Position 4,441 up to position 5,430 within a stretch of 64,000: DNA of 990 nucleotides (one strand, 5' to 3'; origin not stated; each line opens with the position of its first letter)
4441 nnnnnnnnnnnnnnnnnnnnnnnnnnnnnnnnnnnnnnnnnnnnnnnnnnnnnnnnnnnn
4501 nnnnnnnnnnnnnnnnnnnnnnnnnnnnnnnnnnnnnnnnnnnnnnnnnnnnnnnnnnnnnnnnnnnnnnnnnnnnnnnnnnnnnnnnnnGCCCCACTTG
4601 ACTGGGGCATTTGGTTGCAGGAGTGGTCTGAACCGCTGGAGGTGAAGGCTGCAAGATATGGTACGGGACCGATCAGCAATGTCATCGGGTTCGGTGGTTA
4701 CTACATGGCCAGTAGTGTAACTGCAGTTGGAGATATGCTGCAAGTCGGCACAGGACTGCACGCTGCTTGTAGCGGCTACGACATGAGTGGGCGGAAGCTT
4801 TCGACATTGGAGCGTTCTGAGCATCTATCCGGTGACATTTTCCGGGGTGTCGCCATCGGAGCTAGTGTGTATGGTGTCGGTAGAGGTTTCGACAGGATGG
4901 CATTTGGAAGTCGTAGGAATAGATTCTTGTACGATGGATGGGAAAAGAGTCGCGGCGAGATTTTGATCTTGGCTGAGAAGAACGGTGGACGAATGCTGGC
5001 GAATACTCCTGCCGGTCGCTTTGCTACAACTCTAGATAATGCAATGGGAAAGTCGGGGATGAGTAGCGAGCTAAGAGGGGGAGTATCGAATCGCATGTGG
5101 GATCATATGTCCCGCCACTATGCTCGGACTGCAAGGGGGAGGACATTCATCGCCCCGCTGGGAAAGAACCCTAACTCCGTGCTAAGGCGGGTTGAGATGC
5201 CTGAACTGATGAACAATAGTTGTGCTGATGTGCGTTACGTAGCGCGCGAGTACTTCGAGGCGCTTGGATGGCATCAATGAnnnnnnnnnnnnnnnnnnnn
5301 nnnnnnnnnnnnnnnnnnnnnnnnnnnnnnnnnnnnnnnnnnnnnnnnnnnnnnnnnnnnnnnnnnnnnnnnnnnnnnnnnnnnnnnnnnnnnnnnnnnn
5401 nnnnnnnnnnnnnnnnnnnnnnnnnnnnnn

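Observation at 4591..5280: Unassigned roughly 230-aa toxin domain downstream of the Rhs DPxG cleavage motif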

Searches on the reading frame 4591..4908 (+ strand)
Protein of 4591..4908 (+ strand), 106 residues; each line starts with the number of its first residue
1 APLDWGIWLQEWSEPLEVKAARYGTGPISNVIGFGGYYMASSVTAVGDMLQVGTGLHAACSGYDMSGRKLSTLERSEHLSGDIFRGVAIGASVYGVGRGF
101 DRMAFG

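Call 75: search_protein_families(library=pfam, proteins=[window:4591-4908:+], max_evalue=10)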
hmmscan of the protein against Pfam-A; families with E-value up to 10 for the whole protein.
seq(106 aa): 0 families
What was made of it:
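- On Glycine-zipper or membrane-active toxin: There is no family match (call 75).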

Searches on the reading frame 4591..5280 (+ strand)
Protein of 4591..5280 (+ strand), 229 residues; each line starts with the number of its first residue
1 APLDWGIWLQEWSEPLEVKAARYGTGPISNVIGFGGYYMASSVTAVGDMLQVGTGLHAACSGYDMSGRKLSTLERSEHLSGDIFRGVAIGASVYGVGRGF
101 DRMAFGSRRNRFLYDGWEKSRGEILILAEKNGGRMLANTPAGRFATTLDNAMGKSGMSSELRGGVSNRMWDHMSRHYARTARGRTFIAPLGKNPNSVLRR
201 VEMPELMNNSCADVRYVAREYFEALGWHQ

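Call 3: search_protein_families(library=pfam, proteins=[window:4591-5280:+], max_evalue=1)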
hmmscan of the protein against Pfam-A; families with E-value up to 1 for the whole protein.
window:4591-5280:+ (229 aa): 0 families

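Call 4: search_protein_families(library=ncbifam, proteins=[window:4591-5280:+], max_evalue=1)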
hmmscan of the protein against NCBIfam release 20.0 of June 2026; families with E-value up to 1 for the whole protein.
window:4591-5280:+ (229 aa): 0 families

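Call 6: find_homologous_proteins(query=window:4591-5277:+, max_evalue=0.001)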
Query window:4591-5277:+ (229 aa): 1 proteins with E <= 0.001 among 310 candidates.
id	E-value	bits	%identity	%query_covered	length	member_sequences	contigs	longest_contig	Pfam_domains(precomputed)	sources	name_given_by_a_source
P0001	5.7e-151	519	100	100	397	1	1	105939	-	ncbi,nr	ncbi:MAG: RHS repeat-associated core domain-containing protein [Candidatus Sumerlaeia bacterium]|nr:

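Call 7: search_solved_structures(query=window:4591-5277:+, max_evalue=10)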
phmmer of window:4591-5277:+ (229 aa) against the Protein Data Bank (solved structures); distinct sequences matched with E-value up to 10: 3.
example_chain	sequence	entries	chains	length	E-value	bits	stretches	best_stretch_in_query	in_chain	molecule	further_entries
8sak_A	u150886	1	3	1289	1.3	12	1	23-119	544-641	Spike glycoprotein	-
9ueb_A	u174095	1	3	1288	1.3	12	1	23-119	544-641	Spike glycoprotein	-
9jmp_A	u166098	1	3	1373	1.5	11.9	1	23-119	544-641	Spike glycoprotein,Fibritin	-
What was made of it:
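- Tried and rejected: Pfam, NCBIfam, phmmer against PDB sequences and the word-indexed search of 5.8 billion proteins found nothing but the protein itself (calls 3, 4, 6, 7).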

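Call 9: find_encoding_contigs(protein=P0001, flank=10000, max_places=5)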
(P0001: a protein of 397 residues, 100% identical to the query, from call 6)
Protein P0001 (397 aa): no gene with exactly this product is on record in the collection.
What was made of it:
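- Tried and rejected: The contig that encodes the protein is not in the gene-position index (call 9).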

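Call 14: predict_structure(protein=window:4591-5277:+)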
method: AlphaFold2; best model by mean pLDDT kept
length: 229 residues; sequences in the alignment: 1
mean_pLDDT: 35.1   pTM: 0.35
mean pLDDT of the five models: 35.1, 33.2, 30.2, 25.9, 25.0
residues with pLDDT >= 90: 0; 70-90: 0; 50-70: 14; < 50: 215
segments of 3 or more residues with pLDDT < 50: 1-51, 53-55, 72-77, 79-81, 83-229
pLDDT, mean of each block of 10 residues (from residue 1): 24 33 29 30 39 49 55 48 47 34 31 29 32 31 38 31 33 35 28 27 32 38 36
secondary structure, 60 per line:
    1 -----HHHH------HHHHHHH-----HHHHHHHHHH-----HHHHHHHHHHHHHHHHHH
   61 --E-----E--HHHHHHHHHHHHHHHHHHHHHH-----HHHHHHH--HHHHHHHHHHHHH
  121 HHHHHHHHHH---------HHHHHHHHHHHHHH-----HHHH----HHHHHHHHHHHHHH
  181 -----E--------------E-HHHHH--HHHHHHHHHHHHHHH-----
elements in order: H6-9 H16-22 H28-37 H43-60 H72-93 H99-105 H108-130 H140-153 H159-162 H167-180 H203-207 H210-224
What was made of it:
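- Tried and rejected: The model was unusable, with pLDDT 35 (call 14).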

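Call 16: search_protein_representatives(protein=window:4591-5277:+)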
Query: 229 residues. Proteins with E-value up to 0.001 (for the whole library): 4; up to 1e-10: 1; up to 1e-30: 1. The best 4 are listed.
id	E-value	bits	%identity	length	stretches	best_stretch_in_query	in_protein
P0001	1.8e-151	518.8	100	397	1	1-229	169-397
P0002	1.5e-09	54.5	27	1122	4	6-116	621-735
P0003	2.6e-06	43.9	38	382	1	45-214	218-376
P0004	8.1e-05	39.0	32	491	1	110-223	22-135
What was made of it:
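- One is an Rhs fragment (P0003, E = 2.6e-6) and one founds a stand-alone group (P0004, E = 8e-5) (call 16).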

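Call 36: find_encoding_contigs(protein=P0003, flank=6000, max_places=4)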
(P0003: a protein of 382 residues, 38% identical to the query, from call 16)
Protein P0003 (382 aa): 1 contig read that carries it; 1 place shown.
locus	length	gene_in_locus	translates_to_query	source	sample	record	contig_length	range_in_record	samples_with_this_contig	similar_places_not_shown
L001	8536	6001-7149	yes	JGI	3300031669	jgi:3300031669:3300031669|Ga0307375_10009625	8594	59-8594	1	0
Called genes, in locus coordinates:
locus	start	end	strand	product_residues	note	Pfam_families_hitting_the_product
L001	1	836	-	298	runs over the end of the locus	?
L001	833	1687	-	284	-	PF02358:Trehalose_PPase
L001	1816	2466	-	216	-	PF00072:Response_reg, PF08281:Sigma70_r4_2 (faint), PF00196:GerE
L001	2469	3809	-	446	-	PF07730:HisKA_3, PF13581:HATPase_c_2 (weak), PF02518:HATPase_c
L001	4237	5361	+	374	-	PF25023:TEN_YD-shell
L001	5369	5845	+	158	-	-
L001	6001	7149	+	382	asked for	PF25023:TEN_YD-shell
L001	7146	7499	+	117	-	-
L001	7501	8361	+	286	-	PF25023:TEN_YD-shell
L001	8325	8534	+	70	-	?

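Call 59: search_protein_families(library=pfam, proteins=[L001:7146-7496:+, L001:5369-5842:+], max_evalue=0.01)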
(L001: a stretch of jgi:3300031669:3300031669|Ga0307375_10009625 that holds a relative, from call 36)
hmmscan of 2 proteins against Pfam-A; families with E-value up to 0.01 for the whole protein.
L001:7146-7496:+ (117 aa): 1 family
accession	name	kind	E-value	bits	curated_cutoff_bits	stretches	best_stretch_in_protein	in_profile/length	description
PF15603.11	Imm74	-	0.0015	19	27.1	1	80-114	44-78/80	Immunity protein 74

L001:5369-5842:+ (158 aa): 0 families

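Call 61: predict_structure(alignment_id=A6)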
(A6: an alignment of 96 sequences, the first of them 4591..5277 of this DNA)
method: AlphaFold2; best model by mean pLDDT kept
length: 229 residues; sequences in the alignment: 96
mean_pLDDT: 62.9   pTM: 0.54
mean pLDDT of the five models: 62.9, 62.7, 60.0, 60.0, 58.7
residues with pLDDT >= 90: 26; 70-90: 85; 50-70: 26; < 50: 92
segments of 3 or more residues with pLDDT < 50: 1-88, 90-92
pLDDT, mean of each block of 10 residues (from residue 1): 36 37 37 33 43 37 38 44 45 51 61 76 80 79 76 80 82 89 89 89 95 84 68
secondary structure, 60 per line:
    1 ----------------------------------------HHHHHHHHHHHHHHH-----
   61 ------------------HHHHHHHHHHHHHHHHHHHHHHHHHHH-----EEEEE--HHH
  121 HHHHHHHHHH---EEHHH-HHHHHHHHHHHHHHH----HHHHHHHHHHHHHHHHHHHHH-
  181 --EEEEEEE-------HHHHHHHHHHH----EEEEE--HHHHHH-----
elements in order: H41-55 H79-105 E111-115 H118-130 H140-154 H159-179 E183-189 H197-207 E212-216 H219-224
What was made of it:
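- AF2 with a 96-sequence alignment gives pLDDT 76-95 over residues ~105-229, with a beta-alpha-beta layout (call 61).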

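Call 64: fold_search(model_id=the predicted structure, library=pdb)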
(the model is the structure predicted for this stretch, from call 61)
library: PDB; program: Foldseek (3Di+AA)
matches with E <= 10: 381; with E <= 0.001: 4
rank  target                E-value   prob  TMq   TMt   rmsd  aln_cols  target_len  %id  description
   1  8ka0_E                5.4e-04  1.00  0.46  0.28   9.6       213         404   11  Crystal structure of Vibrio vulnificus RID-dependent transforming NADase domain (RDTND)/calmodulin-binding domain of R (released 2024-07-10)
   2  8ka1_A                6.1e-04  1.00  0.48  0.29   8.9       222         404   12  Crystal structure of Vibrio vulnificus RID-dependent transforming NADase domain (RDTND)/calmodulin-binding domain of R (released 2024-07-10)
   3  9ro8_A                6.8e-04  1.00  0.35  0.60   6.0       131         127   15  Pantoea ananatis encodes an antibacterial and anti-eukaryotic human CD38 homologue T6SS ADP-ribosyl cyclase polymorphi (released 2025-10-01)
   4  8k9z_A                6.8e-04  1.00  0.44  0.28   9.7       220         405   10  Crystal structure of Vibrio vulnificus RID-dependent transforming NADase domain (RDTND)/calmodulin-binding domain of R (released 2024-07-10)
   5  8k9z_C                1.7e-03  1.00  0.46  0.30   9.6       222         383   14  Crystal structure of Vibrio vulnificus RID-dependent transforming NADase domain (RDTND)/calmodulin-binding domain of R (released 2024-07-10)
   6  8ka1_C                1.7e-03  1.00  0.40  0.26   9.4       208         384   13  Crystal structure of Vibrio vulnificus RID-dependent transforming NADase domain (RDTND)/calmodulin-binding domain of R (released 2024-07-10)
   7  8ka0_A                1.8e-03  1.00  0.44  0.27  11.1       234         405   12  Crystal structure of Vibrio vulnificus RID-dependent transforming NADase domain (RDTND)/calmodulin-binding domain of R (released 2024-07-10)
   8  9ouf                  4.7e-03  1.00  0.36  0.53   5.8       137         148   14  Crystal structure of an ADP-ribosyl hydrolase from Streptococcus parasanguinis (released 2025-07-30)
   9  9ro8_B                8.7e-03  1.00  0.34  0.55   6.4       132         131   16  Pantoea ananatis encodes an antibacterial and anti-eukaryotic human CD38 homologue T6SS ADP-ribosyl cyclase polymorphi (released 2025-10-01)
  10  3zwm_B                1.3e-02  1.00  0.34  0.31   4.1       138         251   14  Crystal structure of ADP ribosyl cyclase complexed with substrate NAD and product cADPR (released 2011-11-30)
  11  3zwm_C                1.7e-02  1.00  0.33  0.30   4.0       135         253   13  Crystal structure of ADP ribosyl cyclase complexed with substrate NAD and product cADPR (released 2011-11-30)
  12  1r12_A                2.0e-02  1.00  0.33  0.30   4.0       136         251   15  Native Aplysia ADP ribosyl cyclase (released 2004-03-09)
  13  3zwv_D                2.4e-02  1.00  0.33  0.30   4.1       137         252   15  Crystal structure of ADP-ribosyl cyclase complexed with ara-2'F-ADP- ribose at 2.3 angstrom (released 2011-11-30)
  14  3ofs_F                2.4e-02  0.96  0.33  0.33  12.0       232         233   12  Dynamic conformations of the CD38-mediated NAD cyclization captured using multi-copy crystallography (released 2010-12-15)
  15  8ka2_B                2.5e-02  0.97  0.39  0.28  11.6       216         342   11  Crystal structure of the RID-dependent transforming NADase domain (RDTND)/calmodulin-binding domain of Rho inactivatio (released 2024-07-10)
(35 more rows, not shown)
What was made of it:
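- On ADP-ribosyl cyclase / Tox-ARC (CD38 fold): The AF2 model has pLDDT 76-95 over residues 105-229, and its top 43 Foldseek PDB hits are all ARC fold (calls 61, 64).
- Closest known: Vibrio vulnificus MARTX RDTND NADase domain. Same: It has the lowest Foldseek E-value (5.4e-4, call 64) and is an ARC-like NADase effector domain of a large toxin.
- The top 43 Foldseek PDB hits are all ARC-fold proteins: MARTX RDTND, 9RO8 (TM 0.60 normalised by the length of 9RO8), 9OUF, Aplysia cyclase, CD38 and BST-1 (call 64).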

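Call 71: find_related_loci(query=P0001, collection=genome_contigs, flank=8000)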
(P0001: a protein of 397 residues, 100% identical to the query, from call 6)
Query P0001 (397 aa) in genome_contigs; peptide patterns used: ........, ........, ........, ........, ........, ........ (x = any residue, [..] = any of these).
22 stretches matched a pattern, but none encodes a relative of the query by tblastn (E <= 1e-3).
